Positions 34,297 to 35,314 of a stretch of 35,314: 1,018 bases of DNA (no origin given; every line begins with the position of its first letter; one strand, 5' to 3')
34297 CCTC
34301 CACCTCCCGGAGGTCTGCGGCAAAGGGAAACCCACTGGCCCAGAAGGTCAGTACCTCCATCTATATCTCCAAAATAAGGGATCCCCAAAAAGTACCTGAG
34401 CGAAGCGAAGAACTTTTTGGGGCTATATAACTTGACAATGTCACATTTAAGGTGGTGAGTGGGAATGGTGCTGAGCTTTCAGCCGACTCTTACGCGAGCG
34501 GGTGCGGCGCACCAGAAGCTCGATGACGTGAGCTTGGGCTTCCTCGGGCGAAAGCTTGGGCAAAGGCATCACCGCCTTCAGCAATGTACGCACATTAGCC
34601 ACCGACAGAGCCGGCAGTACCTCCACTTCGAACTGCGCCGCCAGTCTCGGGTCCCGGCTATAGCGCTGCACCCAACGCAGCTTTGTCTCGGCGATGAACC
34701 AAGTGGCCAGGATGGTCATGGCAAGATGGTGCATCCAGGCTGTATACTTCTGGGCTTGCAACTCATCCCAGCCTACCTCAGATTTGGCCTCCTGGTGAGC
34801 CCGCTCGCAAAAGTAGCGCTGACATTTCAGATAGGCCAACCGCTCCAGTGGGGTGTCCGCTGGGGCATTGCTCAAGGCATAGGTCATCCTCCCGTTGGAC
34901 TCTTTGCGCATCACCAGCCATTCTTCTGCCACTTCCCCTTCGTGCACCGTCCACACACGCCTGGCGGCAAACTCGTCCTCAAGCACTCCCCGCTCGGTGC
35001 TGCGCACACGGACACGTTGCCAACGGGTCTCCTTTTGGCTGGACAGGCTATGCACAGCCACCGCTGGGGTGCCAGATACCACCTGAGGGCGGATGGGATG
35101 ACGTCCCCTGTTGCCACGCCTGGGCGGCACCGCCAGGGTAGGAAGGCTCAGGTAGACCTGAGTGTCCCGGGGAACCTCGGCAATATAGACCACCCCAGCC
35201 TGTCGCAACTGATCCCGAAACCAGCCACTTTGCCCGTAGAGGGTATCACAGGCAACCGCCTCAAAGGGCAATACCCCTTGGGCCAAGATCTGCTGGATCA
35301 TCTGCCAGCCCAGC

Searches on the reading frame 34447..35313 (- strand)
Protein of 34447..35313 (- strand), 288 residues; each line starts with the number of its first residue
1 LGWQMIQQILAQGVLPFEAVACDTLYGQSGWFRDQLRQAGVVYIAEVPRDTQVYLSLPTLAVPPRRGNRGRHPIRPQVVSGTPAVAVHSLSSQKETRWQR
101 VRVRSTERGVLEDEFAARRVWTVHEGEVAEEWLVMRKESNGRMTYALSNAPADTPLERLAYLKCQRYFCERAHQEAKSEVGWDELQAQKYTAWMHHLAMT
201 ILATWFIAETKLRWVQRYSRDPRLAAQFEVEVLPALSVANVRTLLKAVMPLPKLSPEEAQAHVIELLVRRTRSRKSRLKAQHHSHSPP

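Call 3: search_protein_families(library=pfam, proteins=[window:34447-35301:-])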
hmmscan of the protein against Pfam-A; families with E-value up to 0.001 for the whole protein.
window:34447-35301:- (284 aa): 1 family
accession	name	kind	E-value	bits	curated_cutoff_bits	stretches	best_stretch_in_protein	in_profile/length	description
PF13546.12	DDE_5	-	2.2e-12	47.6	27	1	1-104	167-270/272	DDE superfamily endonuclease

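Call 82: search_protein_families(library=ncbifam, proteins=[window:34447-35313:-], max_evalue=0.001)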
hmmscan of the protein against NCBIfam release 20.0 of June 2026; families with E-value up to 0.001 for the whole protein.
window:34447-35313:- (288 aa): 3 families
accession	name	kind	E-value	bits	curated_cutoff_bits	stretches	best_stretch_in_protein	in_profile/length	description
NF033540.2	transpos_IS701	equivalog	1.3e-35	123.4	150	1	4-209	170-361/363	IS701 family transposase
NF049999.1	transpos_IS701_3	equivalog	1e-09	37.8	170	1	3-206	165-359/412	IS701 family transposase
NF033539.1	transpos_IS1380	equivalog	0.00014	20.6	180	1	33-211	223-376/419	IS1380 family transposase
